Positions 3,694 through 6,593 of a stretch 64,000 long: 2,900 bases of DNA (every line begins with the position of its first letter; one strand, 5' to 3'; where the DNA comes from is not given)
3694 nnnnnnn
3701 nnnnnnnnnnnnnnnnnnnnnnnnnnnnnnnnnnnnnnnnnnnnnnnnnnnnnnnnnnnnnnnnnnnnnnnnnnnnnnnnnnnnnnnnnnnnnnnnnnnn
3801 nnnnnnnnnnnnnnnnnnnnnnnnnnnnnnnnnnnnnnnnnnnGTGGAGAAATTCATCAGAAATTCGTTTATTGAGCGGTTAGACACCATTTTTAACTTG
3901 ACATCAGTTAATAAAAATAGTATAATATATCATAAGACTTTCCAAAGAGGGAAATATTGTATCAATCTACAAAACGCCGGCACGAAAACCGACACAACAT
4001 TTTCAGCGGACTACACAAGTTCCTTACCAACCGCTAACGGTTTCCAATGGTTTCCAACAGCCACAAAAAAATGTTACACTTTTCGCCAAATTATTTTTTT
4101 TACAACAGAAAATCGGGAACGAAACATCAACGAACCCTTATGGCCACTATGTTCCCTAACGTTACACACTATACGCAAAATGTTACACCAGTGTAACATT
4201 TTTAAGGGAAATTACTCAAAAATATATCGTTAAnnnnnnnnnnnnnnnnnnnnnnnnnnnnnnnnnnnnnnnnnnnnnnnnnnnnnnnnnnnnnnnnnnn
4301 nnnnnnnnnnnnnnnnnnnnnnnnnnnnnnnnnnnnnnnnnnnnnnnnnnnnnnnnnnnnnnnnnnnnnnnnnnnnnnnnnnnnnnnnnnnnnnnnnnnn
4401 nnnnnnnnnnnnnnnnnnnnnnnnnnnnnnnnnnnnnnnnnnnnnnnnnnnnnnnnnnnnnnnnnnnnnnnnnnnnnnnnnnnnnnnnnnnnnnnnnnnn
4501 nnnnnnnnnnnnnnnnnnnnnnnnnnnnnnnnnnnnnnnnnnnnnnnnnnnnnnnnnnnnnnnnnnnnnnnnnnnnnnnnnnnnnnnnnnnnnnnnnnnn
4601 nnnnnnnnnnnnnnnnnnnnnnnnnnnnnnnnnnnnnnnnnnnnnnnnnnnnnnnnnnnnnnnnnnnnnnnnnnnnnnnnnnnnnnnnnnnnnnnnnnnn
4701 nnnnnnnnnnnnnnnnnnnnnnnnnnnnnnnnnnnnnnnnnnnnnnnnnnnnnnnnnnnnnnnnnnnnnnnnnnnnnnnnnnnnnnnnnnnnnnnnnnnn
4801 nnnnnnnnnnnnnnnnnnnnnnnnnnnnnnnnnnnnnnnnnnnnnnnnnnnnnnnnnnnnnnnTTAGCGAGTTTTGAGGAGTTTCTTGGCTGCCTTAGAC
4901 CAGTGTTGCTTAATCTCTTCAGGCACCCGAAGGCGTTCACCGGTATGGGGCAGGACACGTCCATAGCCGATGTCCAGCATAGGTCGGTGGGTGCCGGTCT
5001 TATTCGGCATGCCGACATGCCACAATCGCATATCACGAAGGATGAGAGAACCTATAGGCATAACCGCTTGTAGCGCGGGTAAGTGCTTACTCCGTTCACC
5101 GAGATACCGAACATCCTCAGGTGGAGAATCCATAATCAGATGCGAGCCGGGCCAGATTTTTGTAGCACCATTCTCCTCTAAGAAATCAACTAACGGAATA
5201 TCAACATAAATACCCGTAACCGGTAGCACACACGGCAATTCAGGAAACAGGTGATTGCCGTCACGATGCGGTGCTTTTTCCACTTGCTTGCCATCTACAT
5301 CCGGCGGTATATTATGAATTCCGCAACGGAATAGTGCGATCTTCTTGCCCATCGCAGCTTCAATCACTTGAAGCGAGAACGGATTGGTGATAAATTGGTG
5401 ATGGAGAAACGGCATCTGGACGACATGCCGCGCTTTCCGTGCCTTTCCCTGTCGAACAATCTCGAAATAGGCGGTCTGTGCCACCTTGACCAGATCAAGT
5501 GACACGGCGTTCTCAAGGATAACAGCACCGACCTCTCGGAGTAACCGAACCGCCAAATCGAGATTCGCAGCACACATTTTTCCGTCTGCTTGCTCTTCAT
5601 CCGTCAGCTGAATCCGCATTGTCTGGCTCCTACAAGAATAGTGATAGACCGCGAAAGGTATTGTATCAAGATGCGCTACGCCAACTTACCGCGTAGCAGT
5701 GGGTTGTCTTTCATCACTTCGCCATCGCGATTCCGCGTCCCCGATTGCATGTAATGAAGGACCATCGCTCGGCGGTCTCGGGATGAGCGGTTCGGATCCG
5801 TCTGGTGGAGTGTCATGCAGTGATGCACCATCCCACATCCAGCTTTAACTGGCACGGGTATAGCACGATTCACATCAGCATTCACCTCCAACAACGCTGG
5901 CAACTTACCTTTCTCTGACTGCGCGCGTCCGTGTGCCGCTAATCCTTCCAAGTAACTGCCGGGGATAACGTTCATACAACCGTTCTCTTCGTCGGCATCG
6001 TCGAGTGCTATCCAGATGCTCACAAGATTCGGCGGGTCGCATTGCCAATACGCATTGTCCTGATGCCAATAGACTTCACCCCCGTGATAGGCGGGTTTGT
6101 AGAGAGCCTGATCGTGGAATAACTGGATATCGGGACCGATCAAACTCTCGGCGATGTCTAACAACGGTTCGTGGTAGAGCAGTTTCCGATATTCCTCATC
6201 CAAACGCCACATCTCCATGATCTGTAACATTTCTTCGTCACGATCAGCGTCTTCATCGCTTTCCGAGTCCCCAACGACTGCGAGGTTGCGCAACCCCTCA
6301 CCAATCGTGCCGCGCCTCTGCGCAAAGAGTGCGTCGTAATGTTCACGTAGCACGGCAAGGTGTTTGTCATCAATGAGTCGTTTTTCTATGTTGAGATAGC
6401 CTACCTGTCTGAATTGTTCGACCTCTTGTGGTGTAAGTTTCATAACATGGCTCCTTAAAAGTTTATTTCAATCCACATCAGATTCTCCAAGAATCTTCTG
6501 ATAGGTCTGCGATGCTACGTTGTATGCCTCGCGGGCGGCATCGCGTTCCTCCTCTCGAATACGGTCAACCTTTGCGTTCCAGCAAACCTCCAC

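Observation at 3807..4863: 1-kb untranslated AT-rich island with a consensus promoter, a GTTACAC operator palindrome, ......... motif copies and two tandem repeats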

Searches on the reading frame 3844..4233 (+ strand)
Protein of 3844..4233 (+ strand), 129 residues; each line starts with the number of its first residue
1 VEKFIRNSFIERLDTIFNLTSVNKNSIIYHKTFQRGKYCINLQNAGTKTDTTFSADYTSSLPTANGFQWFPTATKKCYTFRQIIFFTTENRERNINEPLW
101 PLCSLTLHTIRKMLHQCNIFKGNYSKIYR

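Call 10: search_protein_families(library=pfam, proteins=[window:3844-4233:+], max_evalue=0.01)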
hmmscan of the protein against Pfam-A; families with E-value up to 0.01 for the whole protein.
window:3844-4233:+ (129 aa): 0 families

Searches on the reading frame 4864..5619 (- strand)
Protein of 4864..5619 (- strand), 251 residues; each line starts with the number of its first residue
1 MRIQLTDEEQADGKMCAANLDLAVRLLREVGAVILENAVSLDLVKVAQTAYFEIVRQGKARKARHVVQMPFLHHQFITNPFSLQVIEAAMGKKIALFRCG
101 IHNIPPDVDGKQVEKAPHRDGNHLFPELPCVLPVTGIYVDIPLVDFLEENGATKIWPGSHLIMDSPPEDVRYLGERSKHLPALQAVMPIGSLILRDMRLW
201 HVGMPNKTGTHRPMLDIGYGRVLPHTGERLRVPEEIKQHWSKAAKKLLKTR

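Call 10: search_protein_families(library=pfam, proteins=[window:4864-5619:-], max_evalue=0.01)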
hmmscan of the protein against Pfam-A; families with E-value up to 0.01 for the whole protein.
window:4864-5619:- (251 aa): 1 family
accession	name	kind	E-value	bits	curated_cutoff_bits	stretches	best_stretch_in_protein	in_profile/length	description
PF05721.19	PhyH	-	1e-11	45.9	22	1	104-213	98-212/213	Phytanoyl-CoA dioxygenase (PhyH)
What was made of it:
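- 4864..5619 (-): PhyH-family dioxygenase gene, right neighbour. Synteny with all relatives ends at its stop codon. Pfam PhyH (call 10).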

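Call 12: find_encoding_contigs(protein=window:4864-5619:-, flank=10000, max_places=10)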
Protein window:4864-5619:- (251 aa): no gene with exactly this product is on record in the collection.

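Call 22: find_related_loci(query=window:4864-5619:-, collection=genome_contigs, flank=6000)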
Query window:4864-5619:- (251 aa) in genome_contigs; peptide patterns used: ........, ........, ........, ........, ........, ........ (x = any residue, [..] = any of these).
144 stretches matched a pattern; 32 encode a relative of the query (tblastn E <= 1e-3); 32 distinct loci.
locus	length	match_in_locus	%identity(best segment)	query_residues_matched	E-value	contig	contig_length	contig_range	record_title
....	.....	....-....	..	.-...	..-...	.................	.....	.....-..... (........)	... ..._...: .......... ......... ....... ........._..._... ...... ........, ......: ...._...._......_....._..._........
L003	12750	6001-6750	91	1-250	5e-157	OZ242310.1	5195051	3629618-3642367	MAG: Candidatus Poribacteria bacterium isolate 20da2b61-0884-4a9e-940d-2acfcc06f24a genome assembly, chromosome: 1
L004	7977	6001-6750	90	1-250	1e-153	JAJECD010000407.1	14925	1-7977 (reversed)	MAG: Candidatus Poribacteria bacterium isolate jk18x9bins.85 k141_86085, whole genome shotgun sequence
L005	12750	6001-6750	86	1-250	2e-151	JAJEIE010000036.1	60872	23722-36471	MAG: Candidatus Poribacteria bacterium isolate p16x65bins.49 k141_1166823, whole genome shotgun sequence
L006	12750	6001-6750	84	1-250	1e-147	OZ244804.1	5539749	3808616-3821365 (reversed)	MAG: Candidatus Poribacteria bacterium isolate 01d6ffbc-f1d2-4681-b35a-d9b575322fea genome assembly, chromosome: 1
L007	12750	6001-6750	83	1-250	6e-147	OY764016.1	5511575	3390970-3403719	MAG: Candidatus Poribacteria bacterium isolate 9fae2ea3-c9b7-404b-9456-b4c0b6541956 genome assembly, chromosome: 1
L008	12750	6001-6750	82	1-250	3e-145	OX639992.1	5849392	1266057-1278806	MAG: uncultured Poribacteria bacterium isolate 2342930e-25dc-453b-b24c-d77caf5257d8 genome assembly, chromosome: 1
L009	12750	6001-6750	82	1-250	8e-145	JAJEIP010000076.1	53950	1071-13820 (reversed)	MAG: Candidatus Poribacteria bacterium isolate p16x65bins.2 k141_238699, whole genome shotgun sequence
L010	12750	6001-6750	81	1-250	8e-144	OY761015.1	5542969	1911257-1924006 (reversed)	MAG: Candidatus Poribacteria bacterium isolate b26c8cc1-2726-459c-8d02-9adedbaa8fd6 genome assembly, chromosome: 2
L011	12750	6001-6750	81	1-250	2e-143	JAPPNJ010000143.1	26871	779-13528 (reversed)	MAG: Candidatus Poribacteria bacterium isolate RHO3_bin_69 NODE_3175_length_26871_cov_15.479303, whole genome shotgun se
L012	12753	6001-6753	82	1-251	2e-143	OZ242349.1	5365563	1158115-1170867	MAG: Candidatus Poribacteria bacterium isolate e367748c-ea16-458c-b08a-e5b385d280ea genome assembly, chromosome: 1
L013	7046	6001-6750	81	1-250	5e-143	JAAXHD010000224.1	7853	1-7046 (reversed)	MAG: Candidatus Poribacteria bacterium isolate Plut_88880 unfiltered_Plut_88880_genomic_contig_631610, whole genome shot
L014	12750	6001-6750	80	1-250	1e-141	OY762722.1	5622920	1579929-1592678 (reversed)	MAG: Candidatus Poribacteria bacterium isolate ed6806d3-dd7a-4409-98ee-5b7e1ebe3502 genome assembly, chromosome: 1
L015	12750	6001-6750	80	1-250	3e-141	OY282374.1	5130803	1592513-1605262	MAG: Candidatus Poribacteria bacterium genome assembly, chromosome: 1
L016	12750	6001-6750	80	1-250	1e-140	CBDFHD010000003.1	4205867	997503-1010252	MAG: Candidatus Poribacteria bacterium isolate 3ddb7f14-4d05-4080-9b3f-f5d75a2c5508 genome assembly, contig: contig_3, w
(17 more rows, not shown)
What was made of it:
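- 4864..5619 (-): 29 Poribacteria orthologues (call 22).
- Organism and synteny: PhyH has 70-92% orthologues in 29 Poribacteria genomes (call 22).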

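Call 108: search_protein_families(library=pfam, proteins=[L003:6922-8490:+, L003:8562-10706:+], max_evalue=0.001)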
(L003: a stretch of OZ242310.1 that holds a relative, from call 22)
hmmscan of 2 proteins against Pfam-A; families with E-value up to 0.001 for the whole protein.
L003:6922-8490:+ (522 aa): 5 families
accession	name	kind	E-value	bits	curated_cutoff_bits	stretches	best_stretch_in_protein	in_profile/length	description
PF08281.18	Sigma70_r4_2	-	1.1e-17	63.8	25.7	1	130-182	2-54/54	Sigma-70, region 4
PF04542.20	Sigma70_r2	-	2.2e-14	53.4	24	1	27-93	1-69/71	Sigma-70 region 2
PF04545.22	Sigma70_r4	-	4.8e-12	45.6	24.1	1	135-184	1-50/50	Sigma-70, region 4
PF07638.17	Sigma70_ECF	-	3e-07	30.9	21.1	1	9-184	4-181/185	ECF sigma factor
PF04297.20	UPF0122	-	0.00028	21.5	22.7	1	139-189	18-68/101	Putative helix-turn-helix protein, YlxM / p13 like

L003:8562-10706:+ (714 aa): 0 families

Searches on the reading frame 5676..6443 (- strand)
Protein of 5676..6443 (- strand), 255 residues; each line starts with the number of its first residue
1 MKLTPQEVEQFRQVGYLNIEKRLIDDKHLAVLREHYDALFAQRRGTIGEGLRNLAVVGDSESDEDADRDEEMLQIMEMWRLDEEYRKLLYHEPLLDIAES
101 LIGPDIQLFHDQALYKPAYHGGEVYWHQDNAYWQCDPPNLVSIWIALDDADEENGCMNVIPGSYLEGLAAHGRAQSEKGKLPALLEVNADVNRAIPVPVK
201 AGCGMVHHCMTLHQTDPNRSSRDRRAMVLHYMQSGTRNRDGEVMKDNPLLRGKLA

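Call 10: search_protein_families(library=pfam, proteins=[window:5676-6443:-], max_evalue=0.01)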
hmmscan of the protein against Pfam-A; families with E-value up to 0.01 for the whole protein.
window:5676-6443:- (255 aa): 1 family
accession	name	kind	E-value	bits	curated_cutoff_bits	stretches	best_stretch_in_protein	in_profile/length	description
PF05721.19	PhyH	-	1.3e-34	120.8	22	1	11-226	1-213/213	Phytanoyl-CoA dioxygenase (PhyH)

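Call 18: find_encoding_contigs(protein=window:5676-6443:-, flank=10000, max_places=10)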
Protein window:5676-6443:- (255 aa): no gene with exactly this product is on record in the collection.
